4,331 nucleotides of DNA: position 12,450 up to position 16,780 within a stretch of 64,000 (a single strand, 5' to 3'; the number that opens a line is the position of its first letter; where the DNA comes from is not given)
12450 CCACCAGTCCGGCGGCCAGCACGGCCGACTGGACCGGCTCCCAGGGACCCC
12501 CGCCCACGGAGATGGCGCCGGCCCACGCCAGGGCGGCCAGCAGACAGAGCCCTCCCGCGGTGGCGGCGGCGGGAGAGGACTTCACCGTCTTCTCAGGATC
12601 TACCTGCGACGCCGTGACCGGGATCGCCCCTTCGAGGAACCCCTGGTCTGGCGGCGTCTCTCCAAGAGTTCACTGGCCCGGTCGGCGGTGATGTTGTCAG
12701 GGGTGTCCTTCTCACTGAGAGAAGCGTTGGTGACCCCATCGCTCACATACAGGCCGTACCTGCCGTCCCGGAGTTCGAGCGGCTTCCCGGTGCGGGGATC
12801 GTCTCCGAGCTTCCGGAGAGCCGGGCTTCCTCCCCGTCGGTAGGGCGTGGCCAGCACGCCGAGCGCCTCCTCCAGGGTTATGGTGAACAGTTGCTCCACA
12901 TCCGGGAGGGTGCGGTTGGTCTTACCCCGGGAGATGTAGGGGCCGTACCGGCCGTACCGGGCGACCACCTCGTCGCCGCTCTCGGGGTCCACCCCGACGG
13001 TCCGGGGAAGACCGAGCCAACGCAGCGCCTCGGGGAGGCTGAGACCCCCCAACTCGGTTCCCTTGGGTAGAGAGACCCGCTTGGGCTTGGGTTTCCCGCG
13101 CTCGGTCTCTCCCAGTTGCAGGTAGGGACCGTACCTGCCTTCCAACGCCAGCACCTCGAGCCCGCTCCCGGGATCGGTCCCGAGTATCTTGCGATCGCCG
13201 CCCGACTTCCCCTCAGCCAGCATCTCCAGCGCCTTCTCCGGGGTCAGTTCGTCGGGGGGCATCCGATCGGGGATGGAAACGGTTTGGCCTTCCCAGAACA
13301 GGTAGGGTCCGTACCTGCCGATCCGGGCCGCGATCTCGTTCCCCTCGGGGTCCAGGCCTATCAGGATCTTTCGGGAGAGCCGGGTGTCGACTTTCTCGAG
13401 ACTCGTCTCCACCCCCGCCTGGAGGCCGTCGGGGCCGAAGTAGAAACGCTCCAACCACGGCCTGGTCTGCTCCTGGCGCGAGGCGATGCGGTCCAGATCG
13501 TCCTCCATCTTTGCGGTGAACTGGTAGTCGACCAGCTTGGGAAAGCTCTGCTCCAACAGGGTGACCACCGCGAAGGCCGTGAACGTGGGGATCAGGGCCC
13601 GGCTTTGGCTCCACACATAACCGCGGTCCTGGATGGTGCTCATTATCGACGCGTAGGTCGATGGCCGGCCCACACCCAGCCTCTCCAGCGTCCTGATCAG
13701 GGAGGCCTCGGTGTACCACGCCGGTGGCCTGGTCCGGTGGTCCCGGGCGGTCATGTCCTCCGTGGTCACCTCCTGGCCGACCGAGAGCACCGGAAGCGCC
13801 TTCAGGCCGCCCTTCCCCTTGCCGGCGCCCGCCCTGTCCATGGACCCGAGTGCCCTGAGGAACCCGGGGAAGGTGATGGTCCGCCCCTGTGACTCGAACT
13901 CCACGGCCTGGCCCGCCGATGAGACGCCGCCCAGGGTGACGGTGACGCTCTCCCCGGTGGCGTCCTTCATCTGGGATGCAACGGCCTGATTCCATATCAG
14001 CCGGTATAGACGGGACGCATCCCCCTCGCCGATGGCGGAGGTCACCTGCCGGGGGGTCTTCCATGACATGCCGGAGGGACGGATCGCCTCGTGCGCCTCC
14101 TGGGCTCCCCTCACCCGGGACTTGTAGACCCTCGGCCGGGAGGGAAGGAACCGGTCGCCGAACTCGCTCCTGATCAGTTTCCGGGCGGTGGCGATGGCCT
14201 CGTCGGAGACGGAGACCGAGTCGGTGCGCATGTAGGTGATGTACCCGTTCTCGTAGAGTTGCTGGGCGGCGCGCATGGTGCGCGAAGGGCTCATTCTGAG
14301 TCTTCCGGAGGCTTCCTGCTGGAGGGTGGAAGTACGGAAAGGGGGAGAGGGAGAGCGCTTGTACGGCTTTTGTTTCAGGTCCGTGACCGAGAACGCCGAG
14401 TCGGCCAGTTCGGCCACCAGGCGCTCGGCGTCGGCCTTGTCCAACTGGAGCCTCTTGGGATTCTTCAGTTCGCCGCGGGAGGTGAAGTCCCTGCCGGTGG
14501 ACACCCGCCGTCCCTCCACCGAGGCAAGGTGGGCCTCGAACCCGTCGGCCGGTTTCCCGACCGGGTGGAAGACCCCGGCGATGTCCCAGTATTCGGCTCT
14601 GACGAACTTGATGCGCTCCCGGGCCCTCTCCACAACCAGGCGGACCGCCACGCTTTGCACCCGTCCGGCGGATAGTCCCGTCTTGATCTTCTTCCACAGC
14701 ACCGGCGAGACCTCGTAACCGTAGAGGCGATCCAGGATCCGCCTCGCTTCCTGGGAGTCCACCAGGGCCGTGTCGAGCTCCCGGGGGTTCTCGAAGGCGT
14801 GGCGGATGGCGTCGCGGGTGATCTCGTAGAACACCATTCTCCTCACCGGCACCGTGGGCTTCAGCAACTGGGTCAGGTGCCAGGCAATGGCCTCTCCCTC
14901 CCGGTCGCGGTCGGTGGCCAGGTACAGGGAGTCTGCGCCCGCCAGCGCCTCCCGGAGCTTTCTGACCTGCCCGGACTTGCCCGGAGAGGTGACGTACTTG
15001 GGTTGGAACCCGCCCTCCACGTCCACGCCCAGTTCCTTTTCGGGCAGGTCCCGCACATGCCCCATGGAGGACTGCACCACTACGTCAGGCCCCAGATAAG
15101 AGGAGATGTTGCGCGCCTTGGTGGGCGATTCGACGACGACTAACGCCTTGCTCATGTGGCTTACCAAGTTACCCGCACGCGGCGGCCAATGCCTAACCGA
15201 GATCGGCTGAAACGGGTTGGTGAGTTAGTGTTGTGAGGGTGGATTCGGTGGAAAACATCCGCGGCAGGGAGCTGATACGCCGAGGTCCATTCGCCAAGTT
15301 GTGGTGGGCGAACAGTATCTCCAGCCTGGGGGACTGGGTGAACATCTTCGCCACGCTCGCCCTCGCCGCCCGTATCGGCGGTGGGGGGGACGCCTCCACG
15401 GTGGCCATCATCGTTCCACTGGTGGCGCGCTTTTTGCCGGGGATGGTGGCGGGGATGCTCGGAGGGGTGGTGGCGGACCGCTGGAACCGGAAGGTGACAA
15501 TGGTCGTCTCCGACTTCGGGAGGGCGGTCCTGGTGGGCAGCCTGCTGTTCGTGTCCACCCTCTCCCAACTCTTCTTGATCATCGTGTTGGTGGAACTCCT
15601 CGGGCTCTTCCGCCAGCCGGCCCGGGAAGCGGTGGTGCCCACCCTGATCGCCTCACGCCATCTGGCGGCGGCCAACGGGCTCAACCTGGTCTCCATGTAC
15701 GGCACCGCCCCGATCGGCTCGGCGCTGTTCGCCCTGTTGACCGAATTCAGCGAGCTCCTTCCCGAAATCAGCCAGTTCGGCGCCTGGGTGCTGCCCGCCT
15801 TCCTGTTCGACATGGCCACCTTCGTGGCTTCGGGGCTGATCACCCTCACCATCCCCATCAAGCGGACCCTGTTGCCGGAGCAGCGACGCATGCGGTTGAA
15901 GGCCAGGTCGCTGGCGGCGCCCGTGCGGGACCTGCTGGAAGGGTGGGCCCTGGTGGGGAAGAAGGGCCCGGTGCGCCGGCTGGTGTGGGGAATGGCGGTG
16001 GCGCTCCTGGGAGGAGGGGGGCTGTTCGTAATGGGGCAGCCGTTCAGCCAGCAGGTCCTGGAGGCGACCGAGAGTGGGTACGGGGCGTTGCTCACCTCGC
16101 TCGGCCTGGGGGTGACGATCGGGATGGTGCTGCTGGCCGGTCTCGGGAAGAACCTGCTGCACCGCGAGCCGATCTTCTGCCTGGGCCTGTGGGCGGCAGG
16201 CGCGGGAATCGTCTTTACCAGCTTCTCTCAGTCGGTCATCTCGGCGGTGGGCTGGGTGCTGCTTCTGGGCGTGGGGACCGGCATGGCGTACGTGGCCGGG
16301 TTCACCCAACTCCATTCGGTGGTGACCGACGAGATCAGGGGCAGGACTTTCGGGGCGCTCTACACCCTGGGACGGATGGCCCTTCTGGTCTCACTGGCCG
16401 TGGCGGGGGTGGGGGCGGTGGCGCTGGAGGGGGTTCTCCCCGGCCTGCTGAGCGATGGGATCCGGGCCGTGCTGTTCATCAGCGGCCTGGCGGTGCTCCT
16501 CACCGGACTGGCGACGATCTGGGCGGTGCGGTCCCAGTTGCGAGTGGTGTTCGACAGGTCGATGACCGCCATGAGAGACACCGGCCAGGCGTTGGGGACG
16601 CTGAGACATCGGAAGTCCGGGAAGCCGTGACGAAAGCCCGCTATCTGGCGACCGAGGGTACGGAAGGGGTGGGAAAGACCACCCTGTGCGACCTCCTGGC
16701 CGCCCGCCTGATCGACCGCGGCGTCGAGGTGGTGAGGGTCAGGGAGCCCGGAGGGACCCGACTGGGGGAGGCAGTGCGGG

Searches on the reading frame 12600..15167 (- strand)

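Call 70: search_protein_families(library=pfam, proteins=[window:12600-15167:-])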
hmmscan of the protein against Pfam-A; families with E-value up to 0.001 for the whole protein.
window:12600-15167:- (855 aa): 3 families
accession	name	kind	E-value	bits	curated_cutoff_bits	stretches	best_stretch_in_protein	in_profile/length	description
PF01131.25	Topoisom_bac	-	8.6e-111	371.3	35.1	1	131-570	2-408/411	DNA topoisomerase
PF13368.11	Toprim_C_rpt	-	1.5e-62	207.8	22.3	4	727-780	1-54/57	Topoisomerase C-terminal repeat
PF01751.28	Toprim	-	7.5e-18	64.9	23.1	1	9-115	2-95/96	Toprim domain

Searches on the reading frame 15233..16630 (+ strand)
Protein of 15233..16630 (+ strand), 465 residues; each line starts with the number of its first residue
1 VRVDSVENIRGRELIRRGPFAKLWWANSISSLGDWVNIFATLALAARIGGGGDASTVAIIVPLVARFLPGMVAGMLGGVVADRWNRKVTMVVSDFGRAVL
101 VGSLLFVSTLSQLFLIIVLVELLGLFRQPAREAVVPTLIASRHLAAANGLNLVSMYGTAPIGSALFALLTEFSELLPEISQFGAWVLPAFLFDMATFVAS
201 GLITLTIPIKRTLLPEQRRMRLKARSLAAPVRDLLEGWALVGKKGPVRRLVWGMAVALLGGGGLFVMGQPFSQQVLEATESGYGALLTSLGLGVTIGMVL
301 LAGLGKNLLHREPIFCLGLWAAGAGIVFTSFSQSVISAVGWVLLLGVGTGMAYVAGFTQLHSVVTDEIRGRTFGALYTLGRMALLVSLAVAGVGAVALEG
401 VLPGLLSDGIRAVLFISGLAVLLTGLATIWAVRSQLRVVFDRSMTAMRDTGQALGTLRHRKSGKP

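Call 70: search_protein_families(library=pfam, proteins=[window:15233-16630:+])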
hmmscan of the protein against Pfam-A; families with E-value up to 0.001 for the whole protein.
window:15233-16630:+ (465 aa): 1 family
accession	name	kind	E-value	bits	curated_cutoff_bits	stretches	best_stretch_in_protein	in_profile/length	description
PF07690.21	MFS_1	-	2.7e-17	63.2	33.4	1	24-383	2-342/347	Major Facilitator Superfamily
